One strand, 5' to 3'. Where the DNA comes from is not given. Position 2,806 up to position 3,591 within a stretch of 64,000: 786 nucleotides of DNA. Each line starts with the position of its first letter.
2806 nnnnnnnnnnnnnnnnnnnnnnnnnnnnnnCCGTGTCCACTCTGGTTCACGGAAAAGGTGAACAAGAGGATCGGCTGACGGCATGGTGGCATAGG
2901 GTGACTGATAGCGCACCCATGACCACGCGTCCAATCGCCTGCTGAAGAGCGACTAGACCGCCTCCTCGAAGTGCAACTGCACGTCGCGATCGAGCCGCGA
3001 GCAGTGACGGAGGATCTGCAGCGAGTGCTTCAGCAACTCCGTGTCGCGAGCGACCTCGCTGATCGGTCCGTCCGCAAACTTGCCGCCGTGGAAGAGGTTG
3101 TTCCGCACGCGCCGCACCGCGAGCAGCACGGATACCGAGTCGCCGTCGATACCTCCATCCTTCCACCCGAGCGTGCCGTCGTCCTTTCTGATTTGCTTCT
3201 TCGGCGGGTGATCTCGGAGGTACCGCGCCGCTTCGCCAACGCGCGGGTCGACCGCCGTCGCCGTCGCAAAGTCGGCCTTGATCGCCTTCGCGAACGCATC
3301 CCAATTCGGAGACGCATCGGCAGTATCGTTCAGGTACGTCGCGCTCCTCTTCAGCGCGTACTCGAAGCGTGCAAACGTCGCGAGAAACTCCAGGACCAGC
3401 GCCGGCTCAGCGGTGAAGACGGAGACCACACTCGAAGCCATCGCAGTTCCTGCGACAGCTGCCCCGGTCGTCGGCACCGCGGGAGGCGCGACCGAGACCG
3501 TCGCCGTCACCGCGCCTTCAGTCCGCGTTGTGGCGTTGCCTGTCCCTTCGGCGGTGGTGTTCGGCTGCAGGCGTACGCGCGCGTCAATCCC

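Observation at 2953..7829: IS66 insertion splits a ~746-aa ASCH…HEPN gene; removing the IS restores a single open frame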

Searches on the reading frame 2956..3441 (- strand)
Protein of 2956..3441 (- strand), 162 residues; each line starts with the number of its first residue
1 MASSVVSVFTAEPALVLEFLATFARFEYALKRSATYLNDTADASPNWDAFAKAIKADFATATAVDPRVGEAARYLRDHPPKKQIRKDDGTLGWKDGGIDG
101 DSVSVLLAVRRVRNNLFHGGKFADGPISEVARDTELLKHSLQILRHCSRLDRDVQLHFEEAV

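Call 9: search_solved_structures(query=window:2956-3441:-, max_evalue=10, show_alignments=3)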
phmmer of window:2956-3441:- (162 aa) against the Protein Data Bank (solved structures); distinct sequences matched with E-value up to 10: 1.
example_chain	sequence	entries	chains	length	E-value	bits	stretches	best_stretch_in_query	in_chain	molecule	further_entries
2z2l_B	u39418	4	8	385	1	12.5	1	46-125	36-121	Penicillin-binding protein 2X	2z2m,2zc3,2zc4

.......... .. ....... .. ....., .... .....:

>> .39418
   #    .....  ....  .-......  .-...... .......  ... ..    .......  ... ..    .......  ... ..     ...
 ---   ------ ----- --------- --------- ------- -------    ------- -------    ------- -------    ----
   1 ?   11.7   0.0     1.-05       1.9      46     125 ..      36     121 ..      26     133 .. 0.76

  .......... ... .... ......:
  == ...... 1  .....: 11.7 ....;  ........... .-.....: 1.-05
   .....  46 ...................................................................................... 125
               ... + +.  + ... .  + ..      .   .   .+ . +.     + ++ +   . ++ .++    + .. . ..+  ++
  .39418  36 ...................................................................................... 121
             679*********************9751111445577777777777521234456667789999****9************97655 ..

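Call 10: search_protein_families(library=ncbifam, max_evalue=1, proteins=[window:2956-3441:-])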
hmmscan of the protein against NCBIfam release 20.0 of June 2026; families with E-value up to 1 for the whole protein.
window:2956-3441:- (162 aa): 0 families

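Call 16: search_protein_representatives(protein=window:2956-3441:-)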
Query: 162 residues. Proteins with E-value up to 0.001 (for the whole library): 1621; up to 1e-10: 876; up to 1e-30: 3. The best 150 are listed.
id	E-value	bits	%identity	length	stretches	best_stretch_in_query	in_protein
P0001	1.5e-100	349.8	100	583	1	1-162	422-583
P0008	1.2e-31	126.0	48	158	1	12-161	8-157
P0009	1.0e-30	123.0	46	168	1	10-160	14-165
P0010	1.5e-30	122.5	49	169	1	13-158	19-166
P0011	2.7e-30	121.6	45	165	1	4-159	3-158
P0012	3.2e-30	121.4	48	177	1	7-160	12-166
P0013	1.7e-29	119.0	45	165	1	12-158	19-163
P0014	2.1e-29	118.7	45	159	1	12-159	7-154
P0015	9.9e-29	116.5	45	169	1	9-160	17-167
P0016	1.0e-28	116.5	44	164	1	7-158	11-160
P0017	9.2e-28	113.4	45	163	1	1-150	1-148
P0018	2.4e-27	112.0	41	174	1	5-153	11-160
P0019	2.5e-27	112.0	44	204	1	9-160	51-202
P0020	3.0e-27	111.8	46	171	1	14-149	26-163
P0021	4.4e-27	111.2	42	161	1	6-161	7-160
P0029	7.1e-26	107.3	49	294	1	14-155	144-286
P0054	1.3e-23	99.9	46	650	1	13-160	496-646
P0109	1.3e-21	93.4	45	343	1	6-160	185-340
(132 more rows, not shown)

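Call 19: search_protein_families(library=pfam, alignment_id=A1, max_evalue=1)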
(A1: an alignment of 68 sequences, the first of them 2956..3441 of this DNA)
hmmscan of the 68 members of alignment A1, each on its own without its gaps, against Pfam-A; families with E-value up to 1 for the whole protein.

A. member 1, window:2956-3441:- (162 aa): 0 families

B. families by the number of members that match (of 68 scanned): 16 families
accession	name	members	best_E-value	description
PF22306.1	PAV1-137_bromodom-like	2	0.07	PAV1-137, bromodomain-like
PF19317.4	Gag_p24_C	2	0.13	Gag protein p24 C-terminal domain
PF20600.3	ExoX-like_C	1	0.013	Exodeoxyribonuclease X-like C-terminal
PF09177.16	STX6_10_61_N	1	0.014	Syntaxin 6/10/61, N-terminal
PF20824.2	Cmr2_hel_dom2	1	0.045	CRISPR RNA silencing complex Cmr2 subunit, second helical domain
PF20077.4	CcmD_alt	1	0.046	CcmD family protein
PF20269.3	CATRA-N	1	0.098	CASPASE and TPR Repeat-Associated N-terminal domain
PF13643.11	DUF4145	1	0.11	Domain of unknown function (DUF4145)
PF22980.2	Myb_DNA-bind_8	1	0.11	Myb-like DNA-binding domain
PF18731.6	HEPN_Swt1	1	0.12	Swt1-like HEPN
PF13191.12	AAA_16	1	0.13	AAA ATPase domain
PF21354.3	STAT_linker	1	0.13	Signal transducer and activator of transcription, linker domain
PF18739.6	HEPN_Apea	1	0.15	Apea-like HEPN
PF14694.11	LINES_N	1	0.25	Lines N-terminus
PF17296.8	ArenaCapSnatch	1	0.27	Arenavirus cap snatching domain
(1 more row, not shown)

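Call 20: search_solved_structures(query=A1, max_evalue=10, show_alignments=3)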
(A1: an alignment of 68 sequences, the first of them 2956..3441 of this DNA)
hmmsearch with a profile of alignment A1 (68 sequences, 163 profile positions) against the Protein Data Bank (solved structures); distinct sequences matched with E-value up to 10: 3.
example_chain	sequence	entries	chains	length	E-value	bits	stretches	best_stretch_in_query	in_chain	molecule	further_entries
3hp0_A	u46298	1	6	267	0.25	14.4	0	127-152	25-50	Putative polyketide biosynthesis enoyl-CoA hydratase homolog pksH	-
8y7f_A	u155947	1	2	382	0.46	13.5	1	94-154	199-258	CRISPR-associated protein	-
6jn2_B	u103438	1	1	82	0.5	13.4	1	129-161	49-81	Histone-lysine N-methyltransferase, H3 lysine-79 specific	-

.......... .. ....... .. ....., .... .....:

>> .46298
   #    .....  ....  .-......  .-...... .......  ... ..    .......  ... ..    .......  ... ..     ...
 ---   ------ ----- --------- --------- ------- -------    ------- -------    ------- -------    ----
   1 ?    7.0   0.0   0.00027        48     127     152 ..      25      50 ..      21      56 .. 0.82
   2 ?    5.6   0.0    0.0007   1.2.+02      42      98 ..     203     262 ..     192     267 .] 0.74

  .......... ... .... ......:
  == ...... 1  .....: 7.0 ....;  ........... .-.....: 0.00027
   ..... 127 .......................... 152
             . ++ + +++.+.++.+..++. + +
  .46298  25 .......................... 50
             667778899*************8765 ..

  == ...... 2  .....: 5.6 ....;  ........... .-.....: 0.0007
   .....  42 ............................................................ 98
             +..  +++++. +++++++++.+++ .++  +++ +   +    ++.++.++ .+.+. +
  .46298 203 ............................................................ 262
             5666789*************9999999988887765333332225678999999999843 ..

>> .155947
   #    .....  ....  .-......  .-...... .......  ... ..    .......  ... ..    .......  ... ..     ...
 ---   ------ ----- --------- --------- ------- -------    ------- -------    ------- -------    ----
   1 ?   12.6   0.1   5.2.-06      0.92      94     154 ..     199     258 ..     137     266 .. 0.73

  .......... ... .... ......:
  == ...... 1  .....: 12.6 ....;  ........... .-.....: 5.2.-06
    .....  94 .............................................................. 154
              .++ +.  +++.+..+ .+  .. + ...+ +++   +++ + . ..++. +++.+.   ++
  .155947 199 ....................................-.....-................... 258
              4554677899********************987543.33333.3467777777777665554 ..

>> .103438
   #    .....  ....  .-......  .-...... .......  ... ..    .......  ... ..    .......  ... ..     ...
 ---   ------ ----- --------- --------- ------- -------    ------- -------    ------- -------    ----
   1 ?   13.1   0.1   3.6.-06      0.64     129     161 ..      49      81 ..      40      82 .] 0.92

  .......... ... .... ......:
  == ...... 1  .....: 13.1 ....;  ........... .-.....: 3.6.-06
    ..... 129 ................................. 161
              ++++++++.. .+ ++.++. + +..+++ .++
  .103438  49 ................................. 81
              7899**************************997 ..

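Call 21: predict_structure(alignment_id=A1)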
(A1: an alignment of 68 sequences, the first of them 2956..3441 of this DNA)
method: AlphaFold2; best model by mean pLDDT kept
length: 162 residues; sequences in the alignment: 68
mean_pLDDT: 90.1   pTM: 0.86
mean pLDDT of the five models: 90.1, 89.0, 88.5, 87.4, 86.8
residues with pLDDT >= 90: 120; 70-90: 25; 50-70: 17; < 50: 0
segments of 3 or more residues with pLDDT < 50: none
pLDDT, mean of each block of 10 residues (from residue 1): 69 93 97 90 95 98 98 96 93 90 97 81 63 90 98 97 68
secondary structure, 60 per line:
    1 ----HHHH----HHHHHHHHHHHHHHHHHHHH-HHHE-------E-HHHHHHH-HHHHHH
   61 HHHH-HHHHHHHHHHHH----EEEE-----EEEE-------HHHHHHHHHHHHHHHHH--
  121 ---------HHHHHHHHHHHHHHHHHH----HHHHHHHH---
elements in order: H5-8 H13-32 H47-53 H55-64 H66-77 E82-85 E91-94 H102-118 H130-147 H152-159

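Call 22: find_homologous_proteins(query=A1, max_evalue=0.00001)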
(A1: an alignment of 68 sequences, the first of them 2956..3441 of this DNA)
Query A1 (68 sequences) (162 aa, profile of the alignment): 6495 proteins with E <= 0.00001 among 8000 candidates; the best 120 are listed.
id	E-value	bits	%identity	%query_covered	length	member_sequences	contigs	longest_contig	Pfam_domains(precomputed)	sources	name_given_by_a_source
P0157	7.9e-58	213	41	89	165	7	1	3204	-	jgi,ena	-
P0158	1.8e-56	208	40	88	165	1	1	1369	-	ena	-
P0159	2.4e-56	208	49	89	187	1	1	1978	-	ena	-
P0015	4.0e-56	207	42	98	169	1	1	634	-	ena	-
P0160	1.5e-55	205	38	99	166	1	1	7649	-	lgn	-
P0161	2.5e-55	205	42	89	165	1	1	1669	-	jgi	jgi:hypothetical protein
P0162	2.8e-55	205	41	88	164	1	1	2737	-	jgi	jgi:hypothetical protein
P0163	4.8e-55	204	45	89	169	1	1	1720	-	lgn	-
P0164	6.6e-55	203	39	99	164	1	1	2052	-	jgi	jgi:hypothetical protein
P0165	7.1e-55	203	38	96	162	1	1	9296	-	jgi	jgi:hypothetical protein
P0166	7.5e-55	203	46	93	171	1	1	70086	-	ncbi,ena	-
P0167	8.2e-55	203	44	89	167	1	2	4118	-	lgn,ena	-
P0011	1.7e-54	202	43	98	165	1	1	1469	-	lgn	-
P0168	1.8e-54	202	44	91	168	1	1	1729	-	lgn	-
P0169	2.9e-54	201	44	87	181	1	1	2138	-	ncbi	-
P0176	1.5e-53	199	42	85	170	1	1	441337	-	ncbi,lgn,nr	ncbi:MAG: hypothetical protein IT384_10440 [Deltaproteobacteria bacterium]|nr:hypothetical protein [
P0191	1.7e-52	196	39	95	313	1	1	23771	-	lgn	-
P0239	9.9e-51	190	46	88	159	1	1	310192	-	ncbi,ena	-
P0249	1.3e-50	189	41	81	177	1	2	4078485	-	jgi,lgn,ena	-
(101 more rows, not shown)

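Call 24: find_encoding_contigs(protein=P0176, flank=6000, max_places=2)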
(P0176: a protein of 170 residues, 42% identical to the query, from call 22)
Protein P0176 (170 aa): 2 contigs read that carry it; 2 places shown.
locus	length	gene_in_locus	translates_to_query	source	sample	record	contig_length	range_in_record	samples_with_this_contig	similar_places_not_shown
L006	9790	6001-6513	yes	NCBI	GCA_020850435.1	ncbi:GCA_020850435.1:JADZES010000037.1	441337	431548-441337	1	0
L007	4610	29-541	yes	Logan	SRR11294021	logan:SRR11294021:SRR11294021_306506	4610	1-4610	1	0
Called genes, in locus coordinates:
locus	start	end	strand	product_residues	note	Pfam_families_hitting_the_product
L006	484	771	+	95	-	-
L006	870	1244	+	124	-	-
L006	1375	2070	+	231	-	-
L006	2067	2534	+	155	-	-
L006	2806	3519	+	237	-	-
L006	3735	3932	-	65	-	-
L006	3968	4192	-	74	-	-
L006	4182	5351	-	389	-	PF00589:Phage_integrase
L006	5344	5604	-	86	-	-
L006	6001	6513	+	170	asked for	-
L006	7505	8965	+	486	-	PF22483:Mu-transpos_C_2 (weak)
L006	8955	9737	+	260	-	PF01695:IstB_IS21, PF00308:Bac_DnaA (weak), PF00004:AAA (weak)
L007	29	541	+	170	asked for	-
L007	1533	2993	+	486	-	PF22483:Mu-transpos_C_2 (weak)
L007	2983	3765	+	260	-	PF01695:IstB_IS21, PF00308:Bac_DnaA (weak), PF00004:AAA (weak)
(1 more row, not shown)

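Call 25: find_encoding_contigs(protein=P0249, flank=6000, max_places=2)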
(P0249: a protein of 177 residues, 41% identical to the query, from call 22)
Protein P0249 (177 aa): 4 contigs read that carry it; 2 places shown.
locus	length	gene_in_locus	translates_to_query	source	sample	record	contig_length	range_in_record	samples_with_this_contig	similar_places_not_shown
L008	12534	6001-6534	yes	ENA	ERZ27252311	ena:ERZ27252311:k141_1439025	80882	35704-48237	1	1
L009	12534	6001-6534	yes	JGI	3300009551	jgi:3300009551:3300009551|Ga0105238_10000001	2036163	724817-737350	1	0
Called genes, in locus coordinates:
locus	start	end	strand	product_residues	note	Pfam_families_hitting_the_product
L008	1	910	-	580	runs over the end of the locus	PF00496:SBP_bac_5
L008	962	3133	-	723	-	PF21959:DUF6923 (weak)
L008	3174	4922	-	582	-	PF05580:Peptidase_S55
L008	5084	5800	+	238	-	PF07238:PilZ (faint)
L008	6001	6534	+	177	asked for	-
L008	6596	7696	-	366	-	PF01168:Ala_racemase_N, PF14031:D-ser_dehydrat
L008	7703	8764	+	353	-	PF00817:IMS, PF11798:IMS_HHH (weak), PF21704:POLH-Rev1_HhH (weak), PF21999:IMS_HHH_1, PF11799:IMS_C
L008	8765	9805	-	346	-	PF13685:Fe-ADH_2 (weak), PF01761:DHQ_synthase, PF24621:DHQS_C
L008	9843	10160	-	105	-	-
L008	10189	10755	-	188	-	PF04542:Sigma70_r2, PF08281:Sigma70_r4_2, PF04545:Sigma70_r4 (weak)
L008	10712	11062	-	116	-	PF04193:PQ-loop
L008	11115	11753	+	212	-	PF03703:bPH_2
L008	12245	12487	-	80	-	-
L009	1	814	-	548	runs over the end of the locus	PF00496:SBP_bac_5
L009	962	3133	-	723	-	PF21959:DUF6923 (weak)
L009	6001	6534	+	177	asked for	-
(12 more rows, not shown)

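Call 30: fold_search(model_id=the predicted structure, library=pdb)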
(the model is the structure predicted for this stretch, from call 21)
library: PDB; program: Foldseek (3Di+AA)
matches with E <= 10: 321; with E <= 0.001: 0
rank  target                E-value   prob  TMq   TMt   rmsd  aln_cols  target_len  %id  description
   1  5w23_B                4.1e-01  0.15  0.22  0.11  16.8       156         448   11  Crystal Structure of RSV F in complex with 5C4 Fab (released 2017-12-06)
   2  8b6h_DC               5.2e-01  0.08  0.14  0.06  19.5       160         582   11  Cryo-EM structure of cytochrome c oxidase dimer (complex IV) from respiratory supercomplex of Tetrahymena thermophila (released 2023-03-29)
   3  4wav_B                6.4e-01  0.06  0.15  0.11  16.0       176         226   12  Crystal Structure of Haloquadratum walsbyi bacteriorhodopsin mutant D93N (released 2015-09-23)
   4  4zyp_A                6.8e-01  0.15  0.22  0.10  17.0       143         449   12  Crystal Structure of Motavizumab and Quaternary-Specific RSV-Neutralizing Human Antibody AM14 in Complex with Prefusio (released 2015-07-29)
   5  9y49_AF               7.2e-01  0.12  0.21  0.19  14.2       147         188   12  Structure of tuco-tuco ribosome with P/E tRNA and eEF2 (rotated) (released 2026-02-18)
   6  4v5z_Ag               7.5e-01  0.08  0.17  0.17  16.7       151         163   16  Structure of a mammalian 80S ribosome obtained by docking homology models of the RNA and proteins into an 8.7 A cryo- (released 2014-07-09)
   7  3j0l_T                7.9e-01  0.11  0.21  0.19  13.0       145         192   11  Core of mammalian 80S pre-ribosome in complex with tRNAs fitted to a 9.8A cryo-EM map: classic PRE state 1 (released 2011-11-16)
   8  5o5j_G                1.0e+00  0.10  0.20  0.20  13.6       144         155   14  Structure of the 30S small ribosomal subunit from Mycobacterium smegmatis (released 2017-07-12)
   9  8zpy_A                1.1e+00  0.11  0.23  0.11  16.8       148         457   11  Crystal structure of prefusion F of RSV (released 2025-12-17)
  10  7bml_D                1.1e+00  0.09  0.19  0.19  13.0       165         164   13  Crystal structure of outer surface protein C (OspC) from Borrelia burgdorferi (released 2021-02-10)
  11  7uj2_A                1.1e+00  0.05  0.17  0.17  15.9       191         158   12  OspC Type B (released 2023-04-05)
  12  1vgo_A                1.1e+00  0.06  0.13  0.11  16.3       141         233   13  Crystal Structure of Archaerhodopsin-2 (released 2005-10-04)
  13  3qnq_A                1.1e+00  0.06  0.17  0.10  17.8       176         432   12  Crystal structure of the transporter ChbC, the IIC component from the N,N'-diacetylchitobiose-specific phosphotransfer (released 2011-04-06)
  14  7zqy_B                1.2e+00  0.08  0.19  0.18  22.1       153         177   16  Chaetomium thermophilum Rad50 Zn hook (released 2022-12-28)
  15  5li0_g                1.3e+00  0.12  0.20  0.22  13.4       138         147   12  70S ribosome from Staphylococcus aureus (released 2016-12-28)
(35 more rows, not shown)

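Call 61: find_related_loci(query=A1, collection=metagenome_contigs, flank=6000)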
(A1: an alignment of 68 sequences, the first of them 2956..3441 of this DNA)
Query A1 (162 aa) in metagenome_contigs; peptide patterns used: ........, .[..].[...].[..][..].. (x = any residue, [..] = any of these).
600 stretches matched a pattern (row limit reached: there are more); 469 encode a relative of the query (tblastn E <= 1e-3); the best 80 are kept; 80 distinct loci.
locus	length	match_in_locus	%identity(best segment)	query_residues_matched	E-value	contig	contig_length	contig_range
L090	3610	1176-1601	47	1-144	5e-35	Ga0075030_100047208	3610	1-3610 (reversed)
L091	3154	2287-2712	45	1-144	1e-34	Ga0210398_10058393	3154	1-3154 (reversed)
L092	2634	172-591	45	17-158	5e-34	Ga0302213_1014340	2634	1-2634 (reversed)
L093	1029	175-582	48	1-138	7e-35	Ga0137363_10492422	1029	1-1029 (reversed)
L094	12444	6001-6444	45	1-150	2e-33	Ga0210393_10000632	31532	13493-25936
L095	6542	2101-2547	44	15-162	1e-33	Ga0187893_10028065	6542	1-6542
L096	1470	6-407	48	15-150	2e-33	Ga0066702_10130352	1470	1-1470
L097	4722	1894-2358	41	6-160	7e-33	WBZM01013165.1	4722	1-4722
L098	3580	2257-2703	46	15-161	7e-33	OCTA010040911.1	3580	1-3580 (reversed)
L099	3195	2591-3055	42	12-162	1e-32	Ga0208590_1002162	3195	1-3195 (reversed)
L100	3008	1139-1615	43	1-159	4e-32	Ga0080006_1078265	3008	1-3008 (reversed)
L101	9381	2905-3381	42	1-159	5e-32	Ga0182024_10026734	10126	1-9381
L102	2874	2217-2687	42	2-158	7e-32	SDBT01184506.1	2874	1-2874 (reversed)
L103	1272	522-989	41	5-160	1e-32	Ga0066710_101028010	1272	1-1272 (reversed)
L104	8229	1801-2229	46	15-158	1e-31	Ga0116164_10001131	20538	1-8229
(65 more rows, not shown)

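Call 69: fold_search(model_id=the predicted structure, library=viral)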
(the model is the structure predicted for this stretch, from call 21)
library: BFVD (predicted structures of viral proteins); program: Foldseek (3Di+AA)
matches with E <= 10: 535; with E <= 0.001: 0
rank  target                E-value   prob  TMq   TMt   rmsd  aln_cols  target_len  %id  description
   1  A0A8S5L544            1.8e-01  0.20  0.19  0.22  17.0       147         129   19  Uncharacterized protein [ssRNA phage SRR7976301_7]
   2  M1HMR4                2.5e-01  0.21  0.22  0.22  14.2       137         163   18  (no name in the UniProt tables at hand)
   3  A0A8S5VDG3            2.9e-01  0.10  0.14  0.15  18.1       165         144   15  Uncharacterized protein [Siphoviridae sp. ctGa111]
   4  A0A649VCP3            3.0e-01  0.11  0.19  0.16  18.9       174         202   15  MazG-like nucleotide pyrophosphohydrolase [Mycobacterium phage Indlulamithi]
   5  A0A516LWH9            3.4e-01  0.14  0.21  0.07  14.9       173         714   14  (no name in the UniProt tables at hand)
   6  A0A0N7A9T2            3.7e-01  0.16  0.15  0.24  14.9        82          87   18  (no name in the UniProt tables at hand)
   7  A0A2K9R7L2            4.8e-01  0.14  0.23  0.12  14.3       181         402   12  (no name in the UniProt tables at hand)
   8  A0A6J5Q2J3            4.8e-01  0.08  0.16  0.12  25.4       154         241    9  Uncharacterized protein [uncultured Caudovirales phage]
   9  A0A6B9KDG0            4.8e-01  0.06  0.14  0.14  16.5       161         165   13  (no name in the UniProt tables at hand)
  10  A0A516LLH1            7.3e-01  0.07  0.15  0.04  20.2       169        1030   12  (no name in the UniProt tables at hand)
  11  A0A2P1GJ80            7.7e-01  0.10  0.18  0.18  13.0       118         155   14  C protein [Mount Mabu Lophuromys virus 1]
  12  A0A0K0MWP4            8.6e-01  0.13  0.19  0.24  18.0       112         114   10  (no name in the UniProt tables at hand)
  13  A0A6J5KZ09            9.0e-01  0.21  0.29  0.08  12.7       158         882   13  Uncharacterized protein [uncultured Caudovirales phage]
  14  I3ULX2                9.0e-01  0.08  0.17  0.05  19.1       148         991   10  Uncharacterized protein [Synechococcus phage S-CBP3]
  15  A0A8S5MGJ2            9.0e-01  0.06  0.15  0.09  18.2       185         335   14  Uncharacterized protein [Podoviridae sp. ct1h53]
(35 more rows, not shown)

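Call 70: search_protein_families(library=pfam, max_evalue=0.5, proteins=[P0054, P0109, P0191, P0029])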
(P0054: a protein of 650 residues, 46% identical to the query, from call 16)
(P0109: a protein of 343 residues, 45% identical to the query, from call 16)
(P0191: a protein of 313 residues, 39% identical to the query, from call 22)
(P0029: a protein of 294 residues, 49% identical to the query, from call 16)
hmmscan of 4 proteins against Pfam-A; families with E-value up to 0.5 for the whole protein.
P0054 (650 aa): 2 families
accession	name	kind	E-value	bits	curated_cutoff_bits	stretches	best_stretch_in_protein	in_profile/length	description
PF21818.3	DUF6884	-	3.6e-21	76.1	30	1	318-452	2-132/135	Family of unknown function (DUF6884)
PF03883.20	H2O2_YaaD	-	0.13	12.2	29.6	1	338-392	74-134/236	Peroxide stress protein YaaA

P0109 (343 aa): 1 family
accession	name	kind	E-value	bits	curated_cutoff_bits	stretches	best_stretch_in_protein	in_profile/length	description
PF16877.10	DUF5078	-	0.089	13.7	27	1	19-70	55-106/118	Domain of unknown function (DUF5078)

P0191 (313 aa): 1 family
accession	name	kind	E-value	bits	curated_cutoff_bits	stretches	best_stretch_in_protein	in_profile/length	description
PF04334.17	DUF478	-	0.081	13.4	25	1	165-187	30-52/68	Protein of unknown function (DUF478)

P0029 (294 aa): 1 family
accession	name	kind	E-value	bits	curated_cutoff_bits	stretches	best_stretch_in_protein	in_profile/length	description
PF00137.26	ATP-synt_C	-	0.055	14.2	24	1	58-92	19-53/60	ATP synthase subunit C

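Call 72: list_cluster_members(proteins=[P0001, P0166, P0239])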
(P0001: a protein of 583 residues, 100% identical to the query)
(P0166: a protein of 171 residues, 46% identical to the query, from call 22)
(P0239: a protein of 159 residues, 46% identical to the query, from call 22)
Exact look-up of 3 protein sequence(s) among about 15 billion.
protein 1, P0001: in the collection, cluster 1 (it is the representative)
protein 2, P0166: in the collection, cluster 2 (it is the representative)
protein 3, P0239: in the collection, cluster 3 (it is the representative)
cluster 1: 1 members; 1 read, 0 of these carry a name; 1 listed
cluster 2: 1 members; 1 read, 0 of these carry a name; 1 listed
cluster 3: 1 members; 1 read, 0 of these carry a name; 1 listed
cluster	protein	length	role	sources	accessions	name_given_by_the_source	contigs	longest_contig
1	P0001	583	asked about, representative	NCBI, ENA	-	-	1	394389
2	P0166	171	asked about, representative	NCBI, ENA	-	-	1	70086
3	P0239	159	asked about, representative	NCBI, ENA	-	-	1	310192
